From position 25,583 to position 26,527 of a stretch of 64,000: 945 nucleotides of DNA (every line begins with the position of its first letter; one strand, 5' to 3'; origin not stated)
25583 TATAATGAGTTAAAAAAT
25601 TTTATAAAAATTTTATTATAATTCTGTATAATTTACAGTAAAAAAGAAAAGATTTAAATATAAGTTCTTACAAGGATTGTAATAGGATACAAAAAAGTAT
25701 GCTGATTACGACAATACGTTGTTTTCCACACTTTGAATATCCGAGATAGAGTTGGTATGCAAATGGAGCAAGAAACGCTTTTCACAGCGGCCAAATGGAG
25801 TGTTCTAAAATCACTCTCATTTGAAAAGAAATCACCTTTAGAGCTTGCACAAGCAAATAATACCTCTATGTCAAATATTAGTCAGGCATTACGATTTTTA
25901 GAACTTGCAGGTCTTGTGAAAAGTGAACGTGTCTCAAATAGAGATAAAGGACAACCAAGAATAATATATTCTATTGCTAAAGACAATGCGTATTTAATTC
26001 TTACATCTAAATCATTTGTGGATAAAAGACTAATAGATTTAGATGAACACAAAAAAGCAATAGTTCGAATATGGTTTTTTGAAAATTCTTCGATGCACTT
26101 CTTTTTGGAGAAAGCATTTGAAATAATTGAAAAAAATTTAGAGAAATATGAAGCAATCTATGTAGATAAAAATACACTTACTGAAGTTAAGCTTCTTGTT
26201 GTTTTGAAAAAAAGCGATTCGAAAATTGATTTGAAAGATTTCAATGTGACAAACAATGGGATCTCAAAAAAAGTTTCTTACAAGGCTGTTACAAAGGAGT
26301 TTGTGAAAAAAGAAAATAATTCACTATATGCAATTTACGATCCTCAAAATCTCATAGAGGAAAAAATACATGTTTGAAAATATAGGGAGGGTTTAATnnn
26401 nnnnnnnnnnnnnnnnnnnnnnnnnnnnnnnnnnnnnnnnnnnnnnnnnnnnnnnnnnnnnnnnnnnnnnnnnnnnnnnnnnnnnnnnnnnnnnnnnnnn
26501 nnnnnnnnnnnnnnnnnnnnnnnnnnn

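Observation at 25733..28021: Paralogous family of secreted, N-glycosylation-sequon-rich proteins (three members), each downstream of an HTH regulator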

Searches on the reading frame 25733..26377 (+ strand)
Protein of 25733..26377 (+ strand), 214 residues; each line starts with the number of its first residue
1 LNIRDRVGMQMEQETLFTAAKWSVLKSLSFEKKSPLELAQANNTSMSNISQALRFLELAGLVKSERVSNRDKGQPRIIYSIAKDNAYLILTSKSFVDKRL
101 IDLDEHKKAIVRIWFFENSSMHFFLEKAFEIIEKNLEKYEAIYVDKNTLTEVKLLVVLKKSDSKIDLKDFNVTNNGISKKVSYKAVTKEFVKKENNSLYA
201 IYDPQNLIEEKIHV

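Call 7: search_protein_families(library=pfam, proteins=[window:25733-26377:+], max_evalue=1)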
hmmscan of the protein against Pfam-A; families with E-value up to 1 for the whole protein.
window:25733-26377:+ (214 aa): 11 families
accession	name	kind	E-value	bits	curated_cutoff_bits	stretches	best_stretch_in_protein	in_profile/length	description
PF13601.12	HTH_34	-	0.0012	19.4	27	1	31-83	13-63/80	Winged helix DNA-binding domain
PF01022.26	HTH_5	-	0.0019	18.5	22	1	24-64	7-47/47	Bacterial regulatory protein, arsR family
PF12840.13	HTH_20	-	0.0045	17.4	27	1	31-64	17-50/51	Helix-turn-helix domain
PF25212.1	HVO_A0114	-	0.013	15.7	27.6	1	15-68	18-72/84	HVO_A0114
PF08100.18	Dimerisation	-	0.037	14.3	25.6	1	11-68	17-76/93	O-methyltransferase dimerisation domain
PF01978.25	TrmB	-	0.055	13.8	25.6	1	30-75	20-59/68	Sugar-specific transcriptional regulator TrmB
PF13463.12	HTH_27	-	0.12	13.2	22.2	1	18-74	2-59/68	Winged helix DNA-binding domain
PF02082.26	Rrf2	-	0.13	12.9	30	1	37-66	28-57/132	Iron-dependent Transcriptional regulator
PF12802.13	MarR_2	-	0.16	12.6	27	1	20-66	6-54/61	MarR family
PF01047.28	MarR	-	0.16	12.4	24.6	1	20-66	4-51/59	MarR family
PF17782.7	DprA_WH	-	0.33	11.5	22.9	1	24-64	17-57/61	DprA winged helix domain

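Call 15: search_protein_families(library=ncbifam, proteins=[window:25733-26377:+], max_evalue=1)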
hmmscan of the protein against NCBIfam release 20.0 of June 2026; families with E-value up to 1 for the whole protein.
window:25733-26377:+ (214 aa): 7 families
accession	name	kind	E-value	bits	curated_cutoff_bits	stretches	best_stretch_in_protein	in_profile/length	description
NF033788.1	HTH_metalloreg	subfamily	1.4e-06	28.1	55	1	22-70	14-63/77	metalloregulator ArsR/SmtB family transcription factor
NF040939.2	trans_reg_lrs14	equivalog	1.2e-05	25.3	90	1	24-85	26-90/103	Lrs14 family HTH-type transcriptional regulator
NF053606.1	Sta1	subfamily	9.8e-05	22.4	80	1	23-85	24-88/100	Sta1 family transcriptional regulator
NF033789.1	repress_SdpR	subfamily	0.00064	19.6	100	1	23-69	12-58/79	autorepressor SdpR family transcription factor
NF053756.1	MreA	equivalog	0.0029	17.4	100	1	36-89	35-88/110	MreA family transcriptional regulator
TIGR03338.1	phnR_burk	equivalog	0.051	13.2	271.5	1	36-66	38-68/212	phosphonate utilization associated transcriptional regulator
TIGR00231.1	small_GTP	domain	0.08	12.7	42.5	0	132-197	93-155/164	GTP-binding protein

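Call 70: search_protein_families(library=phrogs, proteins=[window:25733-26377:+], max_evalue=0.01)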
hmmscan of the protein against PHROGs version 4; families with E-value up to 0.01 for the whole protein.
window:25733-26377:+ (214 aa): 1 family
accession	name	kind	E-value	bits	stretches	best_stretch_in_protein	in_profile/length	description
phrog_37154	-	unknown function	0.00043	21.4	1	69-164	15-116/132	-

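Call 71: search_protein_families(library=padloc, proteins=[window:25733-26377:+], max_evalue=0.01)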
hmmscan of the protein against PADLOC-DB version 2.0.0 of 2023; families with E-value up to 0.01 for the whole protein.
window:25733-26377:+ (214 aa): 1 family
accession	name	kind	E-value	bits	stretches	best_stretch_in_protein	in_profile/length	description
PDLC01438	Csa3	-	3.6e-06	25.2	1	16-188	145-258/305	"CAS-I,CAS-II,CAS-III,CAS-IV,CAS-V,CAS-VI; associated_signaling"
